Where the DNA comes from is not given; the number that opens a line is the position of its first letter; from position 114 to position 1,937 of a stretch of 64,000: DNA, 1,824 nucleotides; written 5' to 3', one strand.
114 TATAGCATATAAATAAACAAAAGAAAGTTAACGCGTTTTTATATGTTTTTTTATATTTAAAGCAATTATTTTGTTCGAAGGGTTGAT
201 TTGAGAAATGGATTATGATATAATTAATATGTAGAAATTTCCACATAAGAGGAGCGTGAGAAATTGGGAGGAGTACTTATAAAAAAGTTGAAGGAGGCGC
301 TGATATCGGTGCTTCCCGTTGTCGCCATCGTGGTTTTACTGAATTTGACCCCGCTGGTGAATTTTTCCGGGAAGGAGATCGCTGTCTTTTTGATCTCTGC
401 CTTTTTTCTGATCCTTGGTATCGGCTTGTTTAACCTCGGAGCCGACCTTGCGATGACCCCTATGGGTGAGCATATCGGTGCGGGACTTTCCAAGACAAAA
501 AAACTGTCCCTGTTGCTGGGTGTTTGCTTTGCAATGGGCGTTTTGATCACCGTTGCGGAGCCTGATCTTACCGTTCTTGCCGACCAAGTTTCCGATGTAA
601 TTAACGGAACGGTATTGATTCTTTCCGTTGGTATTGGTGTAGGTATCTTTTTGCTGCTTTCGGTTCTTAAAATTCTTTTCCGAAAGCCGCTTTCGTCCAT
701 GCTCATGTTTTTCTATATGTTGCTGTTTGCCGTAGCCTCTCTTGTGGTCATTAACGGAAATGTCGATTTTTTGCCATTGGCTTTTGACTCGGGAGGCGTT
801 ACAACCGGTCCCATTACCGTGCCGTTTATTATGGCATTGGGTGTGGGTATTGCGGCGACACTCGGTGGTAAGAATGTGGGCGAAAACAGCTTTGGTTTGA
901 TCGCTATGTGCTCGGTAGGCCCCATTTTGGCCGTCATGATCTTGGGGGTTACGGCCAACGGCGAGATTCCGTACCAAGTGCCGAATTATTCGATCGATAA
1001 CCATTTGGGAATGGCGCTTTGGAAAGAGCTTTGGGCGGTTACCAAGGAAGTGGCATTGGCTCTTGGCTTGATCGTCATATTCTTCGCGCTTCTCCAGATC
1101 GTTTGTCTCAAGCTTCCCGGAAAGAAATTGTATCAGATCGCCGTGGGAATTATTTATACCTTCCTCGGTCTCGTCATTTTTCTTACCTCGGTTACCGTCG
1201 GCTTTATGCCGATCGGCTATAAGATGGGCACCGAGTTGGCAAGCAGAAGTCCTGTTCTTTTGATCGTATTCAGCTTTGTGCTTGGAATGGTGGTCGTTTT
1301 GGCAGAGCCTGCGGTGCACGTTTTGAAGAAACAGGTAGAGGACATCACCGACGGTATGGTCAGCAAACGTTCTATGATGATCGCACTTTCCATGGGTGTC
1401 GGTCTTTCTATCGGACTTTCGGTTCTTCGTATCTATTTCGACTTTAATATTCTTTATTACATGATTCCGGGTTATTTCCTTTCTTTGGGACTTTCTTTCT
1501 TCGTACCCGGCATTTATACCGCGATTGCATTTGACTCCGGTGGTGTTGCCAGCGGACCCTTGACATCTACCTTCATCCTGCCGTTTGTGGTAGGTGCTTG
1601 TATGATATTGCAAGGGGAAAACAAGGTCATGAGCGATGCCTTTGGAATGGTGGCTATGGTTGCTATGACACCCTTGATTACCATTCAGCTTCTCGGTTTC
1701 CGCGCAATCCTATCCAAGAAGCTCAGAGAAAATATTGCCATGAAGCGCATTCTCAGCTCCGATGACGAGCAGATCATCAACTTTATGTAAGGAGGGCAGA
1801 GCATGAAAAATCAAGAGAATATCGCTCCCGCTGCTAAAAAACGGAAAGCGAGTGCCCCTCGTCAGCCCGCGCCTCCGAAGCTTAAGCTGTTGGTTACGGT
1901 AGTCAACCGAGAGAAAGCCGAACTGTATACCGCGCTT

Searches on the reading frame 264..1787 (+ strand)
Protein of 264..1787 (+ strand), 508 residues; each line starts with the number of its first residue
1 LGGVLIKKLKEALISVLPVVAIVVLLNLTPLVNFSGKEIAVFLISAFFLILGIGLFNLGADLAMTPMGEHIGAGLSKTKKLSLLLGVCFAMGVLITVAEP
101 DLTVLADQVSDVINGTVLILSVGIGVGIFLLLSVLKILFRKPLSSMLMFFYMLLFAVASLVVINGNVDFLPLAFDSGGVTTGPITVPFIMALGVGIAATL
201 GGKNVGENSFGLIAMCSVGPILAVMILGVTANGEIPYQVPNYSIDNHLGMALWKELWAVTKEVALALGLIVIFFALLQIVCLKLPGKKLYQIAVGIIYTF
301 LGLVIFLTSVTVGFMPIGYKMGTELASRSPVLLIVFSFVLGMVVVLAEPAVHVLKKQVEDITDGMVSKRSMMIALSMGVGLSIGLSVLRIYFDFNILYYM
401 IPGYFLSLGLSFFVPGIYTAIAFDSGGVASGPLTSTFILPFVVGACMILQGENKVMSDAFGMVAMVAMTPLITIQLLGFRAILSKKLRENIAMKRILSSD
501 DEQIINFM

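Call 63: search_protein_families(library=padloc, alignment_id=A3, max_evalue=0.00001)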
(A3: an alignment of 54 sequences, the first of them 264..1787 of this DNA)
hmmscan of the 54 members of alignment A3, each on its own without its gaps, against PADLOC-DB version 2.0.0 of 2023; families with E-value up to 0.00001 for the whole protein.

A. member 1, window:264-1787:+ (508 aa): 0 families

B. families by the number of members that match (of 54 scanned): 17 families
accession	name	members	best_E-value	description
PDLC04135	mad3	2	2.1e-29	mads_3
PDLC02980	AriA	2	4.7e-16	-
PDLC04140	mad8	2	3.2e-13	mads_8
PDLC04164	AriA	2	5.9e-07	-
PDLC04899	PDC-S07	1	4e-45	-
PDLC02914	ATPase-Toprim_I-B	1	1.4e-10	-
PDLC02335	AbiLi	1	7.8e-09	AbiLi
PDLC03878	NsnB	1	2.6e-08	-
PDLC04213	HEC-02A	1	3.4e-08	-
PDLC04214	HEC-02A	1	6.5e-08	-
PDLC03966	TmtA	1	7.9e-08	-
PDLC00293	PtuA1|PtuA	1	2.6e-07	AAA ATPase domain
PDLC00091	GajA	1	4.7e-07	AAA ATPase domain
PDLC02915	ATPase-Toprim_I-B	1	6.9e-07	-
PDLC04176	HEC-01A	1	3e-06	-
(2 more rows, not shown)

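Call 64: search_protein_families(library=pfam, alignment_id=A3, max_evalue=0.00001)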
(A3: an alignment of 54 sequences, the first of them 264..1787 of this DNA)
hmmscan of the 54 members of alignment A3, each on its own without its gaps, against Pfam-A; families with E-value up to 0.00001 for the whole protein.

A. member 1, window:264-1787:+ (508 aa): 1 family
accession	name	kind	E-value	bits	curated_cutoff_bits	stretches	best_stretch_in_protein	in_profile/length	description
PF07556.16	DUF1538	-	1.6e-127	423.3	22.6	2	270-479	1-210/211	Protein of unknown function (DUF1538)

B. families by the number of members that match (of 54 scanned): 77 families (the first 25 are shown)
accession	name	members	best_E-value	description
PF00005.33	ABC_tran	2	2e-29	ABC transporter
PF13304.12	AAA_21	2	1.1e-16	AAA domain, putative AbiEii toxin, Type IV TA system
PF13472.12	Lipase_GDSL_2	2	2.7e-16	GDSL-like Lipase/Acylhydrolase family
PF07556.16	DUF1538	1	1.6e-127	Protein of unknown function (DUF1538)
PF00521.26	DNA_topoisoIV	1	1.1e-123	DNA gyrase/topoisomerase IV, subunit A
PF03590.20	AsnA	1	8.1e-103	Aspartate-ammonia ligase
PF13306.12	LRR_5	1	9e-93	BspA type Leucine rich repeat region (6 copies)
PF01263.26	Aldose_epim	1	3.7e-90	Aldose 1-epimerase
PF02127.20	Peptidase_M18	1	7.4e-81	Aminopeptidase I zinc metalloprotease (M18)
PF03462.23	PCRF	1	3.7e-75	PCRF domain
PF00768.25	Peptidase_S11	1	1.8e-74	D-alanyl-D-alanine carboxypeptidase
PF16363.11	GDP_Man_Dehyd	1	1.2e-64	GDP-mannose 4,6 dehydratase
PF19864.5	Radical_SAM_N2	1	1.4e-63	Radical SAM proteins, N-terminal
PF01300.24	Sua5_yciO_yrdC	1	6.2e-63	Telomere recombination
PF01370.27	Epimerase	1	3.3e-61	NAD dependent epimerase/dehydratase family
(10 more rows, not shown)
